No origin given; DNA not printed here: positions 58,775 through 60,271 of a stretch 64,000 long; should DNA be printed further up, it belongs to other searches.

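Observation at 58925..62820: Novel Cys/His repeat domain shared by two adjacent proteins, one fused to an Lnt-like N-acyltransferase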

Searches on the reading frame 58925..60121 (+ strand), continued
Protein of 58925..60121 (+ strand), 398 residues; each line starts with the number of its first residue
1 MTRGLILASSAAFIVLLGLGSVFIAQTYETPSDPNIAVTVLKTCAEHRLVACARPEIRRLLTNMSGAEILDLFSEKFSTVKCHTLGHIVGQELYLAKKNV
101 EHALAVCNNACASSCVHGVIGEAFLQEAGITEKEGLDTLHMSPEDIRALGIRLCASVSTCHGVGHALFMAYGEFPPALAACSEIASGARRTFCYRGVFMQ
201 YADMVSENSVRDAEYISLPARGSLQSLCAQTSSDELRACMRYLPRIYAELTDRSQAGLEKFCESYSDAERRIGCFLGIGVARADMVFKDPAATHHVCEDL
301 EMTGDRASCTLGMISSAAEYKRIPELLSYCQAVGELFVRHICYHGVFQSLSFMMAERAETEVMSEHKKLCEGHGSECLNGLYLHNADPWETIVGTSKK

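Call 49: find_related_loci(query=A4, collection=genome_contigs, flank=9000)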
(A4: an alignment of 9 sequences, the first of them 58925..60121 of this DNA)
Query A4 (398 aa) in genome_contigs; peptide patterns used: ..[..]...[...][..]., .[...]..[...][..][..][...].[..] (x = any residue, [..] = any of these).
46 stretches matched a pattern; 8 encode a relative of the query (tblastn E <= 1e-3); 6 distinct loci.
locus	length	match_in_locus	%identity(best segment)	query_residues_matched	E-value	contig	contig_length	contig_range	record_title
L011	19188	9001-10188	34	5-394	4e-73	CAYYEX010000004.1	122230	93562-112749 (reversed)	MAG TPA_asm: uncultured Candidatus Saccharibacteria bacterium isolate ERP113451_co1_280 genome assembly, contig: NODE_62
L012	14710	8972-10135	34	3-392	2e-65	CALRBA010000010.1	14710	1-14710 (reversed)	MAG: Candidatus Nomurabacteria bacterium isolate MaH-09apr19-126 genome assembly, contig: MaH-09apr19-C10152, whole geno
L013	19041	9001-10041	32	50-395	2e-61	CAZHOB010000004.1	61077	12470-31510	MAG TPA_asm: uncultured Candidatus Saccharibacteria bacterium isolate SRP193066_co2_91 genome assembly, contig: NODE_162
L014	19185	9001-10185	38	2-397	3e-78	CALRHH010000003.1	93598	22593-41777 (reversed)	MAG: Candidatus Nomurabacteria bacterium isolate Ike-100m-40 genome assembly, contig: Ike-100-c75, whole genome shotgun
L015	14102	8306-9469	29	1-392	5e-46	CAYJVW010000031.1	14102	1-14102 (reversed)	MAG TPA_asm: uncultured Candidatus Saccharibacteria bacterium isolate ERP125453_co1_233 genome assembly, contig: NODE_46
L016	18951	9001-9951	26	51-360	3e-29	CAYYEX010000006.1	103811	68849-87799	MAG TPA_asm: uncultured Candidatus Saccharibacteria bacterium isolate ERP113451_co1_280 genome assembly, contig: NODE_98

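Call 57: search_protein_families(library=ncbifam, proteins=[L006:1804-2136:+, L015:9510-11045:-, L006:6449-6649:-], max_evalue=0.01)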
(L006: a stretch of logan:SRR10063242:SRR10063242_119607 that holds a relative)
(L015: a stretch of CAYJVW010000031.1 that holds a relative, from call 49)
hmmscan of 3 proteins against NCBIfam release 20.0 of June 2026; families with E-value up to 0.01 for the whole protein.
L006:1804-2136:+ (110 aa): 1 family
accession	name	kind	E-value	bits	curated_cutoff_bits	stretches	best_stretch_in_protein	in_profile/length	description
NF040473.1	peri_YbiM_McbA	exception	0.0072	17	110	0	65-89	31-55/86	DUF1471 family periplasmic protein McbA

L015:9510-11045:- (511 aa): 4 families
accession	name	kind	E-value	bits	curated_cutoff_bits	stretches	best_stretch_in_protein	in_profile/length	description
TIGR00546.1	lnt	equivalog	1.6e-39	136.2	132.9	1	65-455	2-394/395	apolipoprotein N-acyltransferase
NF008934.0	PRK12291.1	equivalog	0.00014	21.2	427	1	112-450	77-409/419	apolipoprotein N-acyltransferase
NF043013.1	DeGluthAmidYersProt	equivalog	0.00077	18.7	500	1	358-440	131-209/278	deaminated glutathione amidase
NF033621.1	de_GSH_amidase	exception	0.0058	16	355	0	353-478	114-241/260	deaminated glutathione amidase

L006:6449-6649:- (66 aa): 0 families

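Call 58: find_encoding_contigs(protein=P0091, flank=8000, max_places=2)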
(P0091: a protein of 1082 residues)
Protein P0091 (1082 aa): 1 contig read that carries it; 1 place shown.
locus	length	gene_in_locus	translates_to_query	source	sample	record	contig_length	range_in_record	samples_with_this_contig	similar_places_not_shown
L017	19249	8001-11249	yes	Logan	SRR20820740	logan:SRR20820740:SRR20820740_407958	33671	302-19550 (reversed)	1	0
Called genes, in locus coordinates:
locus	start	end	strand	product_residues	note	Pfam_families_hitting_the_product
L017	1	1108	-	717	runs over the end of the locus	-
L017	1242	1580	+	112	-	PF02675:AdoMet_dc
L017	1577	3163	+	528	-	PF17284:Spermine_synt_N (weak), PF01564:Spermine_synth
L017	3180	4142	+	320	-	-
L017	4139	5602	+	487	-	PF01040:UbiA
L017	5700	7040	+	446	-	PF00106:adh_short, PF08659:KR, PF13561:adh_short_C2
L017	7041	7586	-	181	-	-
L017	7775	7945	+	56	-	-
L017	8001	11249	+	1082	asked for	PF00127:Copper-bind (faint), PF13473:Cupredoxin_1 (faint)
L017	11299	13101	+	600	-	-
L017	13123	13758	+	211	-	-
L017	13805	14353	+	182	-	PF13489:Methyltransf_23 (weak)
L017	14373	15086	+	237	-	PF00535:Glycos_transf_2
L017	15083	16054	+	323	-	PF00106:adh_short (weak), PF01073:3Beta_HSD, PF01370:Epimerase, PF02719:Polysacc_synt_2, PF04321:RmlD_sub_bind, PF16363:GDP_Man_Dehyd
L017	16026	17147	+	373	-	PF01041:DegT_DnrJ_EryC1, PF00155:Aminotran_1_2, PF00266:Aminotran_5, PF01053:Cys_Met_Meta_PP (weak), PF01212:Beta_elim_lyase (weak)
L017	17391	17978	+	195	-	PF00352:TBP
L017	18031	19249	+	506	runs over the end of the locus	?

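Call 59: find_encoding_contigs(protein=P0040, flank=8000, max_places=2)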
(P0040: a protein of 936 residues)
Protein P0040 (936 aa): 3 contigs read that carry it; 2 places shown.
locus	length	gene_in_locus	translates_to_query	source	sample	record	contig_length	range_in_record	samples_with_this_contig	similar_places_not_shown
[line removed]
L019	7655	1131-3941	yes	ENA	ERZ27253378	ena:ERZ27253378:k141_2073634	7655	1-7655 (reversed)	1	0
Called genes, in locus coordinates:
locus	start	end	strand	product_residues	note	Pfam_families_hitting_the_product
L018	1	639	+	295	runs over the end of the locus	PF00535:Glycos_transf_2, PF10111:Glyco_tranf_2_2, PF13641:Glyco_tranf_2_3, PF13632:Glyco_trans_2_3 (weak)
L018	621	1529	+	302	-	PF00535:Glycos_transf_2, PF13641:Glyco_tranf_2_3, PF10111:Glyco_tranf_2_2 (faint)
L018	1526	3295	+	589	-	PF00535:Glycos_transf_2, PF13641:Glyco_tranf_2_3 (weak), PF13632:Glyco_trans_2_3 (faint), PF00535:Glycos_transf_2, PF13641:Glyco_tranf_2_3 (weak)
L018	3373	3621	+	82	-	-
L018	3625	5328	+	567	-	-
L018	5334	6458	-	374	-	-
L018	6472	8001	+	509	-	PF13231:PMT_2 (weak)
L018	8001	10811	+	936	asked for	PF13473:Cupredoxin_1 (faint)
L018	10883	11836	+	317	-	-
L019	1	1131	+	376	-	?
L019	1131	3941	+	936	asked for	PF13473:Cupredoxin_1 (faint)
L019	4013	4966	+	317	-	-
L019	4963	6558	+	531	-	PF12229:PG_binding_4 (faint), PF01522:Polysacc_deac_1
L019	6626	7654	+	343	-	?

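Call 61: search_protein_families(library=pfam, proteins=[L009:8128-9930:+, L017:11299-13101:+, L007:9828-10913:+, L007:7215-8882:-, L018:6472-8001:+, L018:10883-11836:+, L009:10598-12364:-], max_evalue=1)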
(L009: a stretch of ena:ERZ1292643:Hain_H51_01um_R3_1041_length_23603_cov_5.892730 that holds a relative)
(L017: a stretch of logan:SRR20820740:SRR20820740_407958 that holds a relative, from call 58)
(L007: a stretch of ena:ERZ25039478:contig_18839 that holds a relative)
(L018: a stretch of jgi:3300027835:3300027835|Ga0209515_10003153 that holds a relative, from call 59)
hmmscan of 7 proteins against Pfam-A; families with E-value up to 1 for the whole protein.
L009:8128-9930:+ (600 aa): 7 families
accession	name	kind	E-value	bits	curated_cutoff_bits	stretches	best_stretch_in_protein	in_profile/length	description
PF13428.12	TPR_14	-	0.004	18.1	23.5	1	554-592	1-39/44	Tetratricopeptide repeat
PF07719.23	TPR_2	-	0.035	14.7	27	1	554-587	1-34/34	Tetratricopeptide repeat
PF21545.3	T7SS_EccA1_N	-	0.075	12.7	27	1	509-588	160-239/272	T7SS, ESX-1 secretion system protein EccA1, N-terminal domain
PF14559.12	TPR_19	-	0.09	13.6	25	1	564-591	1-28/68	Tetratricopeptide repeat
PF13181.12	TPR_8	-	0.091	13.4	25.7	1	555-587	2-34/34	Tetratricopeptide repeat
PF13830.11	DUF4192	-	0.12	12.7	27.8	1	552-588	269-305/321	Domain of unknown function (DUF4192)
PF13432.12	TPR_16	-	0.14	13.1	32.7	1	551-587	28-64/65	Tetratricopeptide repeat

L017:11299-13101:+ (600 aa): 1 family
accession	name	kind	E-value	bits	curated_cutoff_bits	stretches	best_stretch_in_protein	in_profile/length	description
PF13231.12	PMT_2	-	0.00047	20.9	26.1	1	123-280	3-149/160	Dolichyl-phosphate-mannose-protein mannosyltransferase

L007:9828-10913:+ (361 aa): 0 families

L007:7215-8882:- (555 aa): 0 families

L018:6472-8001:+ (509 aa): 1 family
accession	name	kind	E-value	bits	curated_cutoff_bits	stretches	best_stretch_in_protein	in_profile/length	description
PF13231.12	PMT_2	-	7.2e-06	26.7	26.1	1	71-221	3-151/160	Dolichyl-phosphate-mannose-protein mannosyltransferase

L018:10883-11836:+ (317 aa): 1 family
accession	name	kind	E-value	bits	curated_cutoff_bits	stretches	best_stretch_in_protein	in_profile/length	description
PF20669.3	Exo70_N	-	0.17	12.6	23.9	1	200-266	12-75/83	Exocyst complex component Exo70 N-terminal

L009:10598-12364:- (588 aa): 0 families

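Call 70: fold_search(model_id=the predicted structure, library=pdb)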
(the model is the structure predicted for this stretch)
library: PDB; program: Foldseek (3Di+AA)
matches with E <= 10: 776; with E <= 0.001: 0
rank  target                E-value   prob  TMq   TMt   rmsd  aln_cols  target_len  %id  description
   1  5orm                  2.5e-02  0.80  0.19  0.20  24.1       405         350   14  Crystal structure of designed cPPR-Telo1 (released 2018-06-20)
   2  4zj7_A                2.6e-02  0.80  0.20  0.10  23.1       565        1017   11  Crystal structure of the karyopherin Kap121p bound to the extreme C-terminus of the protein phosphatase Cdc14p (released 2015-06-03)
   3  5xah_C                4.0e-02  0.92  0.25  0.26  15.8       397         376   10  Crystal structure of human Importin4 (released 2018-02-14)
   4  6iur_B                4.1e-02  0.92  0.26  0.20  18.7       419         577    8  A phosphatase complex STRN3-PP2Aa (released 2019-12-04)
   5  5orq_A                4.1e-02  0.72  0.20  0.21  21.7       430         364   12  Crystal structure of designed cPPR-Telo1 in complex with ssDNA (released 2018-06-20)
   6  6wx8_C                4.8e-02  0.84  0.23  0.22  21.8       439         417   12  SOX2 bound to Importin-alpha 3 (released 2020-10-28)
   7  5khr_X                5.3e-02  0.51  0.16  0.16  22.9       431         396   11  Model of human Anaphase-promoting complex/Cyclosome complex (APC15 deletion mutant) in complex with the E2 UBE2C/UBCH1 (released 2016-08-24)
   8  7q3l_A                5.9e-02  0.84  0.22  0.14  18.8       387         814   12  Human 17S U2 snRNP 5' domain (released 2022-03-30)
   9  4c0q_A                5.9e-02  0.77  0.22  0.13  22.0       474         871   11  Transportin 3 in complex with Ran(Q69L)GTP (released 2014-01-22)
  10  5khr_Y                6.4e-02  0.41  0.16  0.15  23.6       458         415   12  Model of human Anaphase-promoting complex/Cyclosome complex (APC15 deletion mutant) in complex with the E2 UBE2C/UBCH1 (released 2016-08-24)
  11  7sqc_L1               7.0e-02  0.69  0.19  0.18  21.1       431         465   10  Ciliary C1 central pair apparatus isolated from Chlamydomonas reinhardtii (released 2022-04-13)
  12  4a1s_B                7.0e-02  0.51  0.18  0.19  21.7       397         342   11  Crystallographic structure of the Pins:Insc complex (released 2012-03-28)
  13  2pf4_B                7.3e-02  0.82  0.25  0.20  18.6       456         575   11  Crystal structure of the full-length simian virus 40 small t antigen complexed with the protein phosphatase 2A Aalpha  (released 2007-08-07)
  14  6een_D                7.3e-02  0.80  0.23  0.27  19.5       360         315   14  Crystal structure of a designer Pentatrico Peptide RNA binding protein, bound to a complex RNA target and featuring an (released 2019-08-21)
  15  7z8v_D                7.6e-02  0.85  0.23  0.11  17.8       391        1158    9  CAND1-SCF-SKP2 (SKP1deldel) CAND1 engaged SCF rocked (released 2023-04-19)
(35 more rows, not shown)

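Call 80: search_solved_structures(query=A1, max_evalue=10, show_alignments=2)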
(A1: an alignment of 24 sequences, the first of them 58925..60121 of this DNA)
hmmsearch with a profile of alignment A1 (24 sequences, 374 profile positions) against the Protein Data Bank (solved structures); distinct sequences matched with E-value up to 10: 0.

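Call 89: search_protein_families(library=ncbifam, proteins=[L013:14175-15452:-], max_evalue=0.01)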
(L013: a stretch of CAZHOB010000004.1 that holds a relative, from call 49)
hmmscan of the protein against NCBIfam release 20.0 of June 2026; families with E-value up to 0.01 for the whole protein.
L013:14175-15452:- (426 aa): 0 families

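Call 95: find_related_loci(query=A9, collection=metagenome_contigs, flank=10000)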
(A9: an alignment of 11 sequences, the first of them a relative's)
Query A9 (392 aa) in metagenome_contigs; peptide patterns used: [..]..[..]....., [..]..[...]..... (x = any residue, [..] = any of these).
74 stretches matched a pattern; 42 encode a relative of the query (tblastn E <= 1e-3); 42 distinct loci.
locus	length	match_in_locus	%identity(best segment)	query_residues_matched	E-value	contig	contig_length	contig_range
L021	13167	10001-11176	100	1-392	0e+0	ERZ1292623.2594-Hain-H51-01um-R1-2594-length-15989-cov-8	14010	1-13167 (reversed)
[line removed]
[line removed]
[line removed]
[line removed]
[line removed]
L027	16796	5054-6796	58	11-390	2e-142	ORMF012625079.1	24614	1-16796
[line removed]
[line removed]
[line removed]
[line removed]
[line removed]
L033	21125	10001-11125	54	9-390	1e-133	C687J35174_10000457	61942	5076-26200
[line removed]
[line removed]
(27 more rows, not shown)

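Call 98: search_solved_structures(query=L007:7215-8882:-, max_evalue=10)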
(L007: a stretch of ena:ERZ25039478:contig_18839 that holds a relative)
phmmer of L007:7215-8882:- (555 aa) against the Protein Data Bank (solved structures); distinct sequences matched with E-value up to 10: 1.
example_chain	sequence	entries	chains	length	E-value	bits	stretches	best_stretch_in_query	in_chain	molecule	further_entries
9dei_I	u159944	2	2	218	0.39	12.6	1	138-183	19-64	RNA editing complex protein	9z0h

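Call 99: search_protein_families(library=ncbifam, proteins=[L007:7215-8882:-, L009:8128-9930:+, L009:10598-12364:-, L017:11299-13101:+, L007:9828-10913:+], max_evalue=0.1)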
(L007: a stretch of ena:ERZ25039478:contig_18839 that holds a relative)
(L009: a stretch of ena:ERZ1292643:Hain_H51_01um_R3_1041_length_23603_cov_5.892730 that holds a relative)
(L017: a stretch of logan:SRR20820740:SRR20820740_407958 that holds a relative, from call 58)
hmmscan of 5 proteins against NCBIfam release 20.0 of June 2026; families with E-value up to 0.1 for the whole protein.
L007:7215-8882:- (555 aa): 0 families

L009:8128-9930:+ (600 aa): 1 family
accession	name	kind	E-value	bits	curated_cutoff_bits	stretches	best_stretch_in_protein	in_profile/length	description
TIGR02917.1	PEP_TPR_lipo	equivalog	6.9e-06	24.2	312.2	1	501-598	104-203/899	XrtA/PEP-CTERM system TPR-repeat protein PrsT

L009:10598-12364:- (588 aa): 0 families

L017:11299-13101:+ (600 aa): 0 families

L007:9828-10913:+ (361 aa): 0 families
